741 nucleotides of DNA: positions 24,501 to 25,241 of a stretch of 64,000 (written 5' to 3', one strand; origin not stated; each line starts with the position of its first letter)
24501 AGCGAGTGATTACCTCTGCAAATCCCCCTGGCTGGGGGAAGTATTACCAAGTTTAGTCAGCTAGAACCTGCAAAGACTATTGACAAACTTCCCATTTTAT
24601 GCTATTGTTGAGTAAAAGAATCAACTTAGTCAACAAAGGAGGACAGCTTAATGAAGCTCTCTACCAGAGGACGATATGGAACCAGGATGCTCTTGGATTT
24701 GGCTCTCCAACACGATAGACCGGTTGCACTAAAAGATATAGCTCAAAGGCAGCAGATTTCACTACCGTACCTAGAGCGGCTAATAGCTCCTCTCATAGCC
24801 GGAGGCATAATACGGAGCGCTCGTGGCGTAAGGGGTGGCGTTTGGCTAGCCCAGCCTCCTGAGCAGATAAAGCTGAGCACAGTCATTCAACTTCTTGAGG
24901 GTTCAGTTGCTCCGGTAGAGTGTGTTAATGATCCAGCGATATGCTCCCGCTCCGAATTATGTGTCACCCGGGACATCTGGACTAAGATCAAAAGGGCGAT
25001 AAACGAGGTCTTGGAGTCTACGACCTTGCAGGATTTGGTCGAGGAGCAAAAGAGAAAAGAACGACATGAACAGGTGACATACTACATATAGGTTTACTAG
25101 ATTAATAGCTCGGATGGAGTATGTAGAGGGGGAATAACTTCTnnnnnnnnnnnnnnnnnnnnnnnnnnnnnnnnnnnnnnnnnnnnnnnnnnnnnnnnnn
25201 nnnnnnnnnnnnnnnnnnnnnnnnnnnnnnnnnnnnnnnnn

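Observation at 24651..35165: Sulfur-trafficking super-cluster: Rrf2 + E1-like + two desulfurases + CysK/CysE + transsulfuration + ThrC-like + NIL + IscU + Thi4 + GG-carrier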

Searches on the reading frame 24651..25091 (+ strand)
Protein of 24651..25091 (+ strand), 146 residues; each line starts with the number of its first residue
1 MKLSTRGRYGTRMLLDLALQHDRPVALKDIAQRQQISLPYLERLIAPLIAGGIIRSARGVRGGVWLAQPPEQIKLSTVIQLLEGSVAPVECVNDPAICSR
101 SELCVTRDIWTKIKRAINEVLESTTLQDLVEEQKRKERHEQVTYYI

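Call 3: search_protein_families(library=pfam, proteins=[window:24651-25091:+], max_evalue=0.01)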
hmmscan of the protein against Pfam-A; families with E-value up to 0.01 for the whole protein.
window:24651-25091:+ (146 aa): 2 families
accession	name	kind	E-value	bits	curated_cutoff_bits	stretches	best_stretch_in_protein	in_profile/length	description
PF02082.26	Rrf2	-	1.3e-39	135.8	30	1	3-132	1-132/132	Iron-dependent Transcriptional regulator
PF08100.18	Dimerisation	-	0.0095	16.2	25.6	0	14-58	30-74/93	O-methyltransferase dimerisation domain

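Call 6: search_protein_families(library=ncbifam, proteins=[window:24651-25091:+], max_evalue=0.00001)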
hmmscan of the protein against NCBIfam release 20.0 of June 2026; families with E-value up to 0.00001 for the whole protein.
window:24651-25091:+ (146 aa): 7 families
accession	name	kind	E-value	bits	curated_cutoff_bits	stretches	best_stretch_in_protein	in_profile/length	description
TIGR00738.1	rrf2_super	superfamily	1.4e-38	131.8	73.3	1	1-130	1-131/132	Rrf2 family transcriptional regulator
NF047409.1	Cys_reg_CymR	equivalog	1.9e-38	131.7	195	1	1-146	1-139/139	cysteine metabolism transcriptional regulator CymR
TIGR02010.1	IscR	equivalog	1.7e-31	108.9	207.55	1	1-134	1-134/135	Fe-S cluster assembly transcriptional regulator IscR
NF008110.0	PRK10857.1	equivalog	1.8e-23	83.1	275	1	1-134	1-134/164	Fe-S cluster assembly transcriptional regulator IscR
TIGR02944.1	suf_reg_Xantho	equivalog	9.1e-23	81.1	110.65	1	2-129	3-130/130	SUF system Fe-S cluster assembly regulator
NF008886.0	PRK11920.1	equivalog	3.4e-19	69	193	1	1-135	1-136/153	iron-responsive transcriptional regulator RirA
NF008240.0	PRK11014.1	equivalog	6.2e-11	42.5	182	1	1-134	1-132/141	nitric oxide-sensing transcriptional repressor NsrR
